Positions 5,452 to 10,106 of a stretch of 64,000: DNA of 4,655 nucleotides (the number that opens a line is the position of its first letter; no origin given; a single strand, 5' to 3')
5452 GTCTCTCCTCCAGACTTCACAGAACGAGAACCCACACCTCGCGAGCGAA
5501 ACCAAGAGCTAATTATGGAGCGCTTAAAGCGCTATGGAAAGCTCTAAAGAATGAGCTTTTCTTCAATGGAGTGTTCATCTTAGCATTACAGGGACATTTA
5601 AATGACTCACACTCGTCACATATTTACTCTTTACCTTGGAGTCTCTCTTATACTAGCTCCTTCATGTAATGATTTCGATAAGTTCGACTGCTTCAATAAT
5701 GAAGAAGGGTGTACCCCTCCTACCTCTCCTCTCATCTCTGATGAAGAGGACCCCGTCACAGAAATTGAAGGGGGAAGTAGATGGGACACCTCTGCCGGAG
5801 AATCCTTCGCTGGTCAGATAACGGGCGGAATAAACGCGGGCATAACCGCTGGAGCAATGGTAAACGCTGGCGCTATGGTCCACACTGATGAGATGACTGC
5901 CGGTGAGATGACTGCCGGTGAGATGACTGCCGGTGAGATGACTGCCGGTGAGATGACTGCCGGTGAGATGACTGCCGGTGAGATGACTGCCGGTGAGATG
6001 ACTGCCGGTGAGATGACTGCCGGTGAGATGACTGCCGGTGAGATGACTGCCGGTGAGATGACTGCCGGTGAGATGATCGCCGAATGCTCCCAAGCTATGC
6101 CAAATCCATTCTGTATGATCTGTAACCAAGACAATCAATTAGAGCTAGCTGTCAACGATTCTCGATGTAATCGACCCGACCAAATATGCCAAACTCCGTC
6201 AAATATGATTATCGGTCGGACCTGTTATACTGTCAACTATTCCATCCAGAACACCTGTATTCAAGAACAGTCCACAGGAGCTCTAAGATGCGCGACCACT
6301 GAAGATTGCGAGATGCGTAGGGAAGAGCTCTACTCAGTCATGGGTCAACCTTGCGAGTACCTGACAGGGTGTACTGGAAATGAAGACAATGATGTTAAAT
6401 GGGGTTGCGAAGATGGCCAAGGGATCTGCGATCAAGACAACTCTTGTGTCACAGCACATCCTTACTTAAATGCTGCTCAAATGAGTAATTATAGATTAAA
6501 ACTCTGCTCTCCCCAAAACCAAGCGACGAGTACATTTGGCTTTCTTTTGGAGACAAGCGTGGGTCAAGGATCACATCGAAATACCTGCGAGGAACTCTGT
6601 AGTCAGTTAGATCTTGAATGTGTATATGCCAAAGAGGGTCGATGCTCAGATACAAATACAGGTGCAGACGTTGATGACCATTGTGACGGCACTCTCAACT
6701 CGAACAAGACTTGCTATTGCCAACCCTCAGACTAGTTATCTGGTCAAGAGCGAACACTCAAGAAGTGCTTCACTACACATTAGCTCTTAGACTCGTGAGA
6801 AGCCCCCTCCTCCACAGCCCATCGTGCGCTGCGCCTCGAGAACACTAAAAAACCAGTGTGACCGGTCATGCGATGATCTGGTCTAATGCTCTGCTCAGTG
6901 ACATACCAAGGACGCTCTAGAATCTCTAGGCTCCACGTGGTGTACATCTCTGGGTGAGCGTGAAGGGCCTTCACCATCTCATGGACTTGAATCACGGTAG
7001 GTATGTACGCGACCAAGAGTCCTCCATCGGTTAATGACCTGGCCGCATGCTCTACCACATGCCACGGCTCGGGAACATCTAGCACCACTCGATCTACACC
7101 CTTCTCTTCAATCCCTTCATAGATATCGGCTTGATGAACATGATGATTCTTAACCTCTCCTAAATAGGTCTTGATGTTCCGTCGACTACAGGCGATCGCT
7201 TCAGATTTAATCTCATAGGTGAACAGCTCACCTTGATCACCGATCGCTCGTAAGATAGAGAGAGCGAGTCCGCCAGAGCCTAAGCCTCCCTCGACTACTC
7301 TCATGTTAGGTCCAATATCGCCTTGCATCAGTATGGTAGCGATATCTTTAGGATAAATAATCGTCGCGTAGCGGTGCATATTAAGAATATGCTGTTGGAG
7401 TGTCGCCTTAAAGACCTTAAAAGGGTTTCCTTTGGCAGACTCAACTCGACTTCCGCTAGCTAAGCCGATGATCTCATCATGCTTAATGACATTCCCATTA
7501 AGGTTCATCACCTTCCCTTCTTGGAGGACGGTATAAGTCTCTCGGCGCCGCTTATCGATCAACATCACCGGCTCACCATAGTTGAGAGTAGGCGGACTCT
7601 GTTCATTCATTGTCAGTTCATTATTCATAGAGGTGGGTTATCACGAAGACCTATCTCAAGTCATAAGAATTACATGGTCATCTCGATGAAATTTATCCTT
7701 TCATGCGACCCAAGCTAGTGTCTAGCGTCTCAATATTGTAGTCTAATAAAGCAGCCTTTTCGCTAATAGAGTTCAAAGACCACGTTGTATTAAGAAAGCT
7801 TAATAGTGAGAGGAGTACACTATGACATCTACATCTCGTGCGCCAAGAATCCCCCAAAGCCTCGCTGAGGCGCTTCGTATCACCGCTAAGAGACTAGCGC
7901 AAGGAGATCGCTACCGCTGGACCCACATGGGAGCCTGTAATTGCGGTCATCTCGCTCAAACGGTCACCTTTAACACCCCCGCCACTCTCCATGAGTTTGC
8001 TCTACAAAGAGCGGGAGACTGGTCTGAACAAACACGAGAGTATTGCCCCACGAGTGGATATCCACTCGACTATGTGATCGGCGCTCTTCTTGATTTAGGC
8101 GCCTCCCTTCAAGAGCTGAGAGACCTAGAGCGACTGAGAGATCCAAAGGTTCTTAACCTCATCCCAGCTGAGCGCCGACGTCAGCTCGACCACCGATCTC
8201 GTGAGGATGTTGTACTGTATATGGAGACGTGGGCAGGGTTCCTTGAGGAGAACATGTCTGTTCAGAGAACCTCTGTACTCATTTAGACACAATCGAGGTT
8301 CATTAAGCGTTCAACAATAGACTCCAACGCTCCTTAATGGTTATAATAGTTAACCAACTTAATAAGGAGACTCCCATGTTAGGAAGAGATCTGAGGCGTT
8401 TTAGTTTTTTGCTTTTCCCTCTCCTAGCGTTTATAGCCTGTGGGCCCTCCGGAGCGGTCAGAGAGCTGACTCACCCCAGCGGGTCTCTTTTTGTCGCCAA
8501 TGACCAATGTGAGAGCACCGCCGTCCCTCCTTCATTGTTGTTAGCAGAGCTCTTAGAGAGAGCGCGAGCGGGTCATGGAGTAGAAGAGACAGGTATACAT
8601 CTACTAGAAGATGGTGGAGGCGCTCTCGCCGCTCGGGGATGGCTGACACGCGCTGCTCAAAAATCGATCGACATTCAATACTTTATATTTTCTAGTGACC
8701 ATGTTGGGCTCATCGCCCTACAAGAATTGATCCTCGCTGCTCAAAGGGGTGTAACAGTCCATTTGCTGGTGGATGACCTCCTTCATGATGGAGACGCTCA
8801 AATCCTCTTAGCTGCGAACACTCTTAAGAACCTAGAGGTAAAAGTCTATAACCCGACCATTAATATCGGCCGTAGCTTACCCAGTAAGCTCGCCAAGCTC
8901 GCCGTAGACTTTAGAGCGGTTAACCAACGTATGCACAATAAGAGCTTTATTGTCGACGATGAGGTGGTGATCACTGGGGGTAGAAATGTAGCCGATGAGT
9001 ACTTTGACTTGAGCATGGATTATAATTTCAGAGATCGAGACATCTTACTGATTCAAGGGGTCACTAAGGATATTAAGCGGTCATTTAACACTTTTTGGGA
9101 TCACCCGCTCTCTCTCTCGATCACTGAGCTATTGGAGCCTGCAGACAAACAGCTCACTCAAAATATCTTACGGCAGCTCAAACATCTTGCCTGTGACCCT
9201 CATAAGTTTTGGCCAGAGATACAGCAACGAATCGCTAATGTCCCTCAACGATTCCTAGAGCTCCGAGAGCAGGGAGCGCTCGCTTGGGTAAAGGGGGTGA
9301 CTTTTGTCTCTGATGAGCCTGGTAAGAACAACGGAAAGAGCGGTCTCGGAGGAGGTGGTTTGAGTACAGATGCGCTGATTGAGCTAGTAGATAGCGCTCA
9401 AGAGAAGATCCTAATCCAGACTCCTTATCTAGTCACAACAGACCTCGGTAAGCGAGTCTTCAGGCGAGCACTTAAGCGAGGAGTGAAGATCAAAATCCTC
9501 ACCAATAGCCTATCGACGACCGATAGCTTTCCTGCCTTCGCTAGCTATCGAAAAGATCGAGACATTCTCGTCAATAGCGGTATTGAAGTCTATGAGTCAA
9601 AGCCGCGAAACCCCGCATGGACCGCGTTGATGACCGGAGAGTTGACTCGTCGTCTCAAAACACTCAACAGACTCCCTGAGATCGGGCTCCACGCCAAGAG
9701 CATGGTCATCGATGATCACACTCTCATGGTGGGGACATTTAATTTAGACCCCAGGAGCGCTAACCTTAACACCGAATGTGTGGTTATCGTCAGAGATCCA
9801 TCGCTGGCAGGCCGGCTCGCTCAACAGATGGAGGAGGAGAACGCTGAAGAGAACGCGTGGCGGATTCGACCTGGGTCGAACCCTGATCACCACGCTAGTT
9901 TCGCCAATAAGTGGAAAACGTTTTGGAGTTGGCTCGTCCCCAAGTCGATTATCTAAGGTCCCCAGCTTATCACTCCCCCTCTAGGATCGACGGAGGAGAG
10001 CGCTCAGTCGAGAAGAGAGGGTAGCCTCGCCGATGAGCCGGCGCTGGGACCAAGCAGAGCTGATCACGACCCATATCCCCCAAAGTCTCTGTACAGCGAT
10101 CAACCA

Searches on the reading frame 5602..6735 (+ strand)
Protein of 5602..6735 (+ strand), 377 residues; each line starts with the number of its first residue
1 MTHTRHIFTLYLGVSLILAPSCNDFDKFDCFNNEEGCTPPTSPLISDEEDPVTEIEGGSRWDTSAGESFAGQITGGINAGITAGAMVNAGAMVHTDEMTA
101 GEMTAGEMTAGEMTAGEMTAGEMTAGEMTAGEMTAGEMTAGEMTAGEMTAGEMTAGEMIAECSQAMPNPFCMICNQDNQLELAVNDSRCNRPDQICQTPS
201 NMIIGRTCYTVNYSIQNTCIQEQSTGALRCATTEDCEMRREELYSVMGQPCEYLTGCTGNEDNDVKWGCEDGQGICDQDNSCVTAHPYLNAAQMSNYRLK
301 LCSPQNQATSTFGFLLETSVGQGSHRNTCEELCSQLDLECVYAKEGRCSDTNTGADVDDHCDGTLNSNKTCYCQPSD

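Call 15: search_protein_families(library=pfam, proteins=[window:5602-6735:+], max_evalue=0.0001)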
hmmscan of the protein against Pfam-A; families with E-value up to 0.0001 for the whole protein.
window:5602-6735:+ (377 aa): 1 family
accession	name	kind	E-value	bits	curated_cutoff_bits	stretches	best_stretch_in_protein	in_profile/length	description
PF25296.1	Decapeptide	-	2.2e-05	24.7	45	1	99-155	3-64/74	Decapeptide repeat region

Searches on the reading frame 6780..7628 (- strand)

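Call 15: search_protein_families(library=pfam, proteins=[window:6780-7628:-], max_evalue=0.0001)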
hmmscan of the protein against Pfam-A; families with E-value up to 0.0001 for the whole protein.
window:6780-7628:- (282 aa): 5 families
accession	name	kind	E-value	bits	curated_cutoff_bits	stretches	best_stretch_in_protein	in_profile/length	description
PF08704.16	GCD14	-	1.3e-27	97.5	26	1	82-248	15-184/247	tRNA methyltransferase complex GCD14 subunit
PF14801.12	TrmI-like_N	-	4.5e-09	36.6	24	1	15-61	3-49/50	TrmI-like N-terminal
PF01135.25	PCMT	-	1.1e-06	29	20.3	1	75-216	41-181/210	Protein-L-isoaspartate(D-aspartate) O-methyltransferase (PCMT)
PF13847.12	Methyltransf_31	-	3.9e-06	27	27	1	107-232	3-132/145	Methyltransferase domain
PF05175.20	MTS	-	5.9e-06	26.5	23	1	108-199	32-130/170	Methyltransferase small domain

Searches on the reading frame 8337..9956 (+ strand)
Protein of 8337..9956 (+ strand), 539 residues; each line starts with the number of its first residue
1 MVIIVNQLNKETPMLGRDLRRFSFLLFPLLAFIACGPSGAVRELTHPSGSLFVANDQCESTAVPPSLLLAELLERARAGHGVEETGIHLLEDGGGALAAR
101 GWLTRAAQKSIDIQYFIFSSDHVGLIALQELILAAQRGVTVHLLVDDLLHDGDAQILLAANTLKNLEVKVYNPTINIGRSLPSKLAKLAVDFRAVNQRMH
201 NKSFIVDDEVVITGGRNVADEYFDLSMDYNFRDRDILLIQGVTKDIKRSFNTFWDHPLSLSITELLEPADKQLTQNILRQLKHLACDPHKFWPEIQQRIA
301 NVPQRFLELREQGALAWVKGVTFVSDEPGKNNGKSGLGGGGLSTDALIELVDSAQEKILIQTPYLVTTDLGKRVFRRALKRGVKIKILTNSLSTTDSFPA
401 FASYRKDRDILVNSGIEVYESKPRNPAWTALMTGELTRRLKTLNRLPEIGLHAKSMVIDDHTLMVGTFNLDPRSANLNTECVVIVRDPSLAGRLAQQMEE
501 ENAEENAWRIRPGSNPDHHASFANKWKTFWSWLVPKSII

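Call 15: search_protein_families(library=pfam, proteins=[window:8337-9956:+], max_evalue=0.0001)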
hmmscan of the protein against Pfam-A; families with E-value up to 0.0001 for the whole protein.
window:8337-9956:+ (539 aa): 2 families
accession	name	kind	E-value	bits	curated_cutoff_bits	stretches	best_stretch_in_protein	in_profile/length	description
PF13091.12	PLDc_2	-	8.8e-40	136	27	2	347-500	1-130/132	PLD-like domain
PF00614.28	PLDc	-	2.5e-11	43.5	21.9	1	451-474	5-28/28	Phospholipase D Active site motif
